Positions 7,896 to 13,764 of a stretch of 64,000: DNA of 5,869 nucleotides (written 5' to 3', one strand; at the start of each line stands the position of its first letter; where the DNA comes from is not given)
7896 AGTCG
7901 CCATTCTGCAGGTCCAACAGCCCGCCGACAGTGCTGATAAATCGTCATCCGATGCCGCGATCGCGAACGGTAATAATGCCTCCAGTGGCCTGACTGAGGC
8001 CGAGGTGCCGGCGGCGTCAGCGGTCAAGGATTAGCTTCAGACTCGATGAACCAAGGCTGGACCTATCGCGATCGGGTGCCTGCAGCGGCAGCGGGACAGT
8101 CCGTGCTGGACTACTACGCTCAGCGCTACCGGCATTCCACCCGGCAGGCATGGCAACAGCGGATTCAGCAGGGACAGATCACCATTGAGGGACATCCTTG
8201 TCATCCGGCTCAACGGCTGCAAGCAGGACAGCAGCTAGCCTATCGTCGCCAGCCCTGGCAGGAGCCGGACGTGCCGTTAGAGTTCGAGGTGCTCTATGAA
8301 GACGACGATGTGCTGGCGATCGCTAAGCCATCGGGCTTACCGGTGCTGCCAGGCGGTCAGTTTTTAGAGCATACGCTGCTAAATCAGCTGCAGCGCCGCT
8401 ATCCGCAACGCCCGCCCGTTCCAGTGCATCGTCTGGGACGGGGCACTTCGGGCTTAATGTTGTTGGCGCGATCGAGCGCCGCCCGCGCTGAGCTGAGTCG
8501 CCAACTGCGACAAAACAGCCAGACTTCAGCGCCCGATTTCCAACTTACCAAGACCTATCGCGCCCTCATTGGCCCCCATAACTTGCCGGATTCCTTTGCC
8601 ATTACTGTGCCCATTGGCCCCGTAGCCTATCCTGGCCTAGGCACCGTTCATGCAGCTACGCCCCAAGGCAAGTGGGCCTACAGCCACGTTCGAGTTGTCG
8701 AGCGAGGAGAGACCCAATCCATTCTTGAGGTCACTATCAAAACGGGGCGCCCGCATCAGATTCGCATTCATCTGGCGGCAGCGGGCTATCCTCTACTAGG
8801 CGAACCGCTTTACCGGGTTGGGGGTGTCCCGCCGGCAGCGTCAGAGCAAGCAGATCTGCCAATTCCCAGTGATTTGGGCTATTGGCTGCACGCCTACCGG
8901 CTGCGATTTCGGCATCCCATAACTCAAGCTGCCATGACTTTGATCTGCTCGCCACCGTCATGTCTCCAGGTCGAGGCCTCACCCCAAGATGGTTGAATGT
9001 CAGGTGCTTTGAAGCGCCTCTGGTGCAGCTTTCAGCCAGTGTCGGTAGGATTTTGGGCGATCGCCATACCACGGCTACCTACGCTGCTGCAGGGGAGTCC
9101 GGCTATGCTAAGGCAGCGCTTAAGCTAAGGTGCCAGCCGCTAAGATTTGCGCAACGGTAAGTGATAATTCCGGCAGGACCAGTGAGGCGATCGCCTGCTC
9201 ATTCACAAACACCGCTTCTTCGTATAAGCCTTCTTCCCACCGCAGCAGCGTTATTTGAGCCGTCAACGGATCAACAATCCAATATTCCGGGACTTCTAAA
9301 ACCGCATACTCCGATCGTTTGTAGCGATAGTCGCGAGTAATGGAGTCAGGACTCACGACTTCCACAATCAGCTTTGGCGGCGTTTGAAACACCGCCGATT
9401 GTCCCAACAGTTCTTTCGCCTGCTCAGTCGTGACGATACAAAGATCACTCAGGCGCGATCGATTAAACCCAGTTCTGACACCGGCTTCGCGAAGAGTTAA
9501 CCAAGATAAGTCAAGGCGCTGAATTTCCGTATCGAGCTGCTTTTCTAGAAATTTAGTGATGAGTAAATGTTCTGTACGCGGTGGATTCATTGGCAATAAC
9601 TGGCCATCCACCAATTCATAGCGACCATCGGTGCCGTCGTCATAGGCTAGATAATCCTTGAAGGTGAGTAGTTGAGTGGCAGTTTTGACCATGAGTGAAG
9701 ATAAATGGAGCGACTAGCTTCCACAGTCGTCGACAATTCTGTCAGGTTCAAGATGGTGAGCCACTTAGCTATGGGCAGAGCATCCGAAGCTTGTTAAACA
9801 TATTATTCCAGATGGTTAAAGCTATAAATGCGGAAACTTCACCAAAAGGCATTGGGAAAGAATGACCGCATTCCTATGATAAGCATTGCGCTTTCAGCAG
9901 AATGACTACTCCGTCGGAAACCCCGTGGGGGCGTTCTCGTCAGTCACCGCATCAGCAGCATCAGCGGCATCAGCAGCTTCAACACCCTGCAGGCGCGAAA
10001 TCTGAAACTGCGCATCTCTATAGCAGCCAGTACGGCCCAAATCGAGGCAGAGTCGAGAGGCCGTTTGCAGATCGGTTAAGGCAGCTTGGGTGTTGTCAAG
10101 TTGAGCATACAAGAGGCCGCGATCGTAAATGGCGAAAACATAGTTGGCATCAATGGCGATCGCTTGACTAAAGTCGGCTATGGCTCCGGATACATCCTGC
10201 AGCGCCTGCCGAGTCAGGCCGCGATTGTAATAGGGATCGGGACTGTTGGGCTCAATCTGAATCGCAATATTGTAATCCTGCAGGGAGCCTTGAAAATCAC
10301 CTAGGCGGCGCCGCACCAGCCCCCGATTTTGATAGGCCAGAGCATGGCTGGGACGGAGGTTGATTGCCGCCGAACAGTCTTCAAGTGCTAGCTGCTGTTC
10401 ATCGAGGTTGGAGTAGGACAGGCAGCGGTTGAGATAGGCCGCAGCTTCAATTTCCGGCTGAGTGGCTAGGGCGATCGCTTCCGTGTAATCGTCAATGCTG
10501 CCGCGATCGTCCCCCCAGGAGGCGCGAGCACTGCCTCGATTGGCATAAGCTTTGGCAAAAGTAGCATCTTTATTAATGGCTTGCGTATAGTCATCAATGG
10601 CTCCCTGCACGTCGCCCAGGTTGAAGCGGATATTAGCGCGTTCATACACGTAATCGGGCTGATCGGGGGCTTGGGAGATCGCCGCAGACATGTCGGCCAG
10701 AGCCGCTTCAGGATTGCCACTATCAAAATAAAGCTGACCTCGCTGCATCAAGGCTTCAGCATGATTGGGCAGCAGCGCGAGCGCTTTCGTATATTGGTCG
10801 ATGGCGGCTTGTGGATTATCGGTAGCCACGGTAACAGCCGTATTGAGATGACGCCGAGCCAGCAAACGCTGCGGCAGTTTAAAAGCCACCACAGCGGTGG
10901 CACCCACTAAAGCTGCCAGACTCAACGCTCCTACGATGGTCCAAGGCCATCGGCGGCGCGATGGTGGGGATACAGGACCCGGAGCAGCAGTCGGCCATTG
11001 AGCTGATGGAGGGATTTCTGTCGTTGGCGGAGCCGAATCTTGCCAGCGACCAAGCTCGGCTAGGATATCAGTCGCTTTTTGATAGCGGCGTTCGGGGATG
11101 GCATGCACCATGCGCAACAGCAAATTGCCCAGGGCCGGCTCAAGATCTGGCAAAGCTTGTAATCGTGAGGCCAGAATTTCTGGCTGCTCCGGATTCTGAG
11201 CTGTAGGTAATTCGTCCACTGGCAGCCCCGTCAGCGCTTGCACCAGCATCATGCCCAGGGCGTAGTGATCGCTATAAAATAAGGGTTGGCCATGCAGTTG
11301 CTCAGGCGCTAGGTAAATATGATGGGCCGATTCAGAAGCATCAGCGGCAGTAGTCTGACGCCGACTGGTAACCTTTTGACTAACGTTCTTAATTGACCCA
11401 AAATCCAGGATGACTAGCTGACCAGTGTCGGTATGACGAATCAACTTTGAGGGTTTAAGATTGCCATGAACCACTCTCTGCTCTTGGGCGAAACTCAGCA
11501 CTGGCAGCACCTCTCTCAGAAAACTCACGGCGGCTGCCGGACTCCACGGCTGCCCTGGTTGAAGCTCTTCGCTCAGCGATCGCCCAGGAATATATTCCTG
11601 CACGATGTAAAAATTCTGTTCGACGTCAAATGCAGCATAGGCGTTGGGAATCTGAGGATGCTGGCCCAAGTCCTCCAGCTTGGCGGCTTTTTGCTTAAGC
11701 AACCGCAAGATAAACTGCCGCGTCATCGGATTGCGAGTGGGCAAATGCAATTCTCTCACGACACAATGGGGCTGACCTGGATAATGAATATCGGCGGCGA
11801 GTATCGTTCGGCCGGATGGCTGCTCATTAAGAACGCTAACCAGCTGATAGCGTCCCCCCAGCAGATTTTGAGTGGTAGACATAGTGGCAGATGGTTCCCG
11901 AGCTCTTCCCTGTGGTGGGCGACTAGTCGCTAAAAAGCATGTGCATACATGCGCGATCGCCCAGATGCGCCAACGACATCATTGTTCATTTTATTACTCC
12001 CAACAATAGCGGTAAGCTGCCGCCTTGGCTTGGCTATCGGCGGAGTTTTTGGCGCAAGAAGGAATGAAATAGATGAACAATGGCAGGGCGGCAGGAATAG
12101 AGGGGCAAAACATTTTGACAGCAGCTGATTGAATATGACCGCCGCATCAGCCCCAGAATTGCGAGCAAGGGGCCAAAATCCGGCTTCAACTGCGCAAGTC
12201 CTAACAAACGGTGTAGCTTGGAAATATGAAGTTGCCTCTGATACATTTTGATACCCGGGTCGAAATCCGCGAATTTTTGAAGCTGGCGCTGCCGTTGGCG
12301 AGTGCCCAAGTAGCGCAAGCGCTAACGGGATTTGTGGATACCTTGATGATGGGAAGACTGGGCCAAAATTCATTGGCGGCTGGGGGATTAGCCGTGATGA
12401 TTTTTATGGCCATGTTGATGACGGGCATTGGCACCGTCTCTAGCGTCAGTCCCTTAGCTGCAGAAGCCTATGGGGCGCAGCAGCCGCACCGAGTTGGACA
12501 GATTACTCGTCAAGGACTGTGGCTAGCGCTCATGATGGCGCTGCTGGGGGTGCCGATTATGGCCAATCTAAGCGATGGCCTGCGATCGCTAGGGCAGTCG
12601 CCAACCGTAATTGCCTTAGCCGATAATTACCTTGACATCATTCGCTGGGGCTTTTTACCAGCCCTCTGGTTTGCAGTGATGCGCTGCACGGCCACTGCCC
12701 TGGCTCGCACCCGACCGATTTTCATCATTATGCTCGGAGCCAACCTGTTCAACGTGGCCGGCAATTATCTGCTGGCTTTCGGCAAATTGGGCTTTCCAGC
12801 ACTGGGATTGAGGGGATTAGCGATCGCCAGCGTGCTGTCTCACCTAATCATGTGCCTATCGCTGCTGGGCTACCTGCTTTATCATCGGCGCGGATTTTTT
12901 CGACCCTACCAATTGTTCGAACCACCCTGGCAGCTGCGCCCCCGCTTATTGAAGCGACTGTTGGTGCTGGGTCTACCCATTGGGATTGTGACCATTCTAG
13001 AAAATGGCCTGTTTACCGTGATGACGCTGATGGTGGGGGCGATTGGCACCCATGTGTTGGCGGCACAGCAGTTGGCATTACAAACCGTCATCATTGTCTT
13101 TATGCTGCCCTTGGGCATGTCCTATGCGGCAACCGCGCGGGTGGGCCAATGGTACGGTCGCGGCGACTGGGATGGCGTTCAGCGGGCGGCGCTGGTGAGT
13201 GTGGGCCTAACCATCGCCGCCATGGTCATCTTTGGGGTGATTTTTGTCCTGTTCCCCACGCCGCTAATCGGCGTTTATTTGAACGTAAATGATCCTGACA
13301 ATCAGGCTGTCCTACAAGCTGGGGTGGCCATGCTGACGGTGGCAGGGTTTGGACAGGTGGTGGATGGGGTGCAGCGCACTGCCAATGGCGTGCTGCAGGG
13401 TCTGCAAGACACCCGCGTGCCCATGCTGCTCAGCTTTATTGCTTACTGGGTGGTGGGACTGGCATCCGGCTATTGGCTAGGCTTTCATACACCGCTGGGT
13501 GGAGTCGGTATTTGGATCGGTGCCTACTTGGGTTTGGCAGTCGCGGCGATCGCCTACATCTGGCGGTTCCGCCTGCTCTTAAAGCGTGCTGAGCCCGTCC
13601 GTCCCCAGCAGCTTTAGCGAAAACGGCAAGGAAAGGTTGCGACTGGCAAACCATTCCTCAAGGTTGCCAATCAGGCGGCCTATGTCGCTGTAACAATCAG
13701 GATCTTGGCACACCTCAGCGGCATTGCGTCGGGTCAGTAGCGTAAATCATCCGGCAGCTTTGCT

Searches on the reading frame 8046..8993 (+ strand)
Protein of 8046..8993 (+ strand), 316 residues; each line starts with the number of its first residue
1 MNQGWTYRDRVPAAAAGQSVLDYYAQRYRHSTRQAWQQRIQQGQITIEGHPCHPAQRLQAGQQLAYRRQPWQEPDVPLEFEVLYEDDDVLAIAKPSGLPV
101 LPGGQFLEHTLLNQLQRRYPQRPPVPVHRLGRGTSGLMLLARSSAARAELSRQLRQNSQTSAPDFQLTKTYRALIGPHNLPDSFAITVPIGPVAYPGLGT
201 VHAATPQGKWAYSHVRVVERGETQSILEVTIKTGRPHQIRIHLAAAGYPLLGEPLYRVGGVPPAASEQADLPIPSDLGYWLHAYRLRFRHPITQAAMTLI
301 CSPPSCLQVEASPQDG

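Call 62: search_protein_families(library=pfam, proteins=[window:8046-8993:+], max_evalue=0.0001)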
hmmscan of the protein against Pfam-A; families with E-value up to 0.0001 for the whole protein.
window:8046-8993:+ (316 aa): 1 family
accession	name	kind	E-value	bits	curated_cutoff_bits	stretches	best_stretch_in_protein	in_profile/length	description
PF00849.27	PseudoU_synth_2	-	1.9e-27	96.8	26.8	1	88-245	1-152/152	RNA pseudouridylate synthase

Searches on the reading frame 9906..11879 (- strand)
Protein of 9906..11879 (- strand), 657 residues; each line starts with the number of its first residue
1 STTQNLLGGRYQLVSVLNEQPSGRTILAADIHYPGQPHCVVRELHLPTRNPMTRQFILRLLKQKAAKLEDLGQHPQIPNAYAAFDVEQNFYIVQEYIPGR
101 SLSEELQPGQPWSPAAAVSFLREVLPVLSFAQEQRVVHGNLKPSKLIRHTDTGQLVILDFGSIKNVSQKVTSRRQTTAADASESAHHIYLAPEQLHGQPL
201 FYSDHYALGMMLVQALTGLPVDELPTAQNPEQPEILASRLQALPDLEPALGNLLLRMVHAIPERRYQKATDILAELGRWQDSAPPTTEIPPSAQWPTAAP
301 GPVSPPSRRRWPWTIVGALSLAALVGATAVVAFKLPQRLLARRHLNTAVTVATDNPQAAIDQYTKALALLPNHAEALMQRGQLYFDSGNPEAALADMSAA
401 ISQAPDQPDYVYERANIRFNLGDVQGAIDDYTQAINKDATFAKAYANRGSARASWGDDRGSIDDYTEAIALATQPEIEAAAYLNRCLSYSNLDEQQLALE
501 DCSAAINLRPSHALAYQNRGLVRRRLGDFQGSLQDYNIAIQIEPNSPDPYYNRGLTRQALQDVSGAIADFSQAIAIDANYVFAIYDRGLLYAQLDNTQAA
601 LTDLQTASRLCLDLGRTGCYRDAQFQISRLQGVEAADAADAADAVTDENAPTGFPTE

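Call 62: search_protein_families(library=pfam, proteins=[window:9906-11879:-], max_evalue=0.0001)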
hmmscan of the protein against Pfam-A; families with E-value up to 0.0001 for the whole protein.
window:9906-11879:- (657 aa): 14 families
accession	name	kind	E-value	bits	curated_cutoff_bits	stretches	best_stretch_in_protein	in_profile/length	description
PF00515.34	TPR_1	-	1.2e-35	120.3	27.8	0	513-545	1-33/34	Tetratricopeptide repeat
PF13371.12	TPR_9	-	4.3e-33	113.6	35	4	353-409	8-64/73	Tetratricopeptide repeat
PF07719.23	TPR_2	-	1.6e-30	103.1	27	0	374-406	1-33/34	Tetratricopeptide repeat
PF13414.12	TPR_11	-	1.8e-27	95.2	26.8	2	520-559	1-40/42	TPR repeat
PF13181.12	TPR_8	-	1.5e-20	72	25.7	0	374-406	1-33/34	Tetratricopeptide repeat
PF13431.12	TPR_17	-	1e-19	69.5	24.4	0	363-394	2-33/34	Tetratricopeptide repeat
PF00069.31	Pkinase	-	6.9e-19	68.7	31.7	1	73-270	56-255/263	Protein kinase domain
PF13432.12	TPR_16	-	8.2e-14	52.2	32.7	2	380-435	3-58/65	Tetratricopeptide repeat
PF25575.1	TPR_BSK1_C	-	3.7e-10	40.1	42.2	0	460-515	60-113/118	Serine/threonine-protein kinase BSK1-like, TPR repeats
PF07714.23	PK_Tyr_Ser-Thr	-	6.7e-10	39.1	23.1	1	62-266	49-249/258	Protein tyrosine and serine/threonine kinase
PF13428.12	TPR_14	-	4.6e-09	36.5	23.5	0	375-416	2-43/44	Tetratricopeptide repeat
PF13424.12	TPR_12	-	3.1e-08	34.1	30.1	0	374-436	3-66/77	Tetratricopeptide repeat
PF14559.12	TPR_19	-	1e-06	29.4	25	1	354-414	5-65/68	Tetratricopeptide repeat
PF13174.12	TPR_6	-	2.2e-05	25.2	26.3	0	375-406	1-32/33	Tetratricopeptide repeat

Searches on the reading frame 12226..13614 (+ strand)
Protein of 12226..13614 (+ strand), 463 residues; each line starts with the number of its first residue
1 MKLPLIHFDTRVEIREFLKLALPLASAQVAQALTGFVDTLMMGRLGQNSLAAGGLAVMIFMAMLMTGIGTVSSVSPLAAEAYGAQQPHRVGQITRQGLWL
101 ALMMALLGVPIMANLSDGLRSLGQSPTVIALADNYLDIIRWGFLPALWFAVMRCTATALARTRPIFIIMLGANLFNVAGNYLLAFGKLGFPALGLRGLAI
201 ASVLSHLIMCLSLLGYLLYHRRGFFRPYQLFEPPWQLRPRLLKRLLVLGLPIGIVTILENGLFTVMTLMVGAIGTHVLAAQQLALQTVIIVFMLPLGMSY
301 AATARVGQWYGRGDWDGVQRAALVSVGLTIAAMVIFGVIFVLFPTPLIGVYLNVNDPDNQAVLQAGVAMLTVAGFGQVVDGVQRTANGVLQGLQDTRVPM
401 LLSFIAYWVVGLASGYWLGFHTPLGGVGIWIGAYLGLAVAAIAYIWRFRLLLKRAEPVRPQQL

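Call 62: search_protein_families(library=pfam, proteins=[window:12226-13614:+], max_evalue=0.0001)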
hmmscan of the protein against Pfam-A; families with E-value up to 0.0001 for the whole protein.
window:12226-13614:+ (463 aa): 1 family
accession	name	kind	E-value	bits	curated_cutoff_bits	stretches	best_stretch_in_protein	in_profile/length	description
PF01554.23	MatE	-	2.5e-57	193.5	24.9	2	251-417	1-161/161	MatE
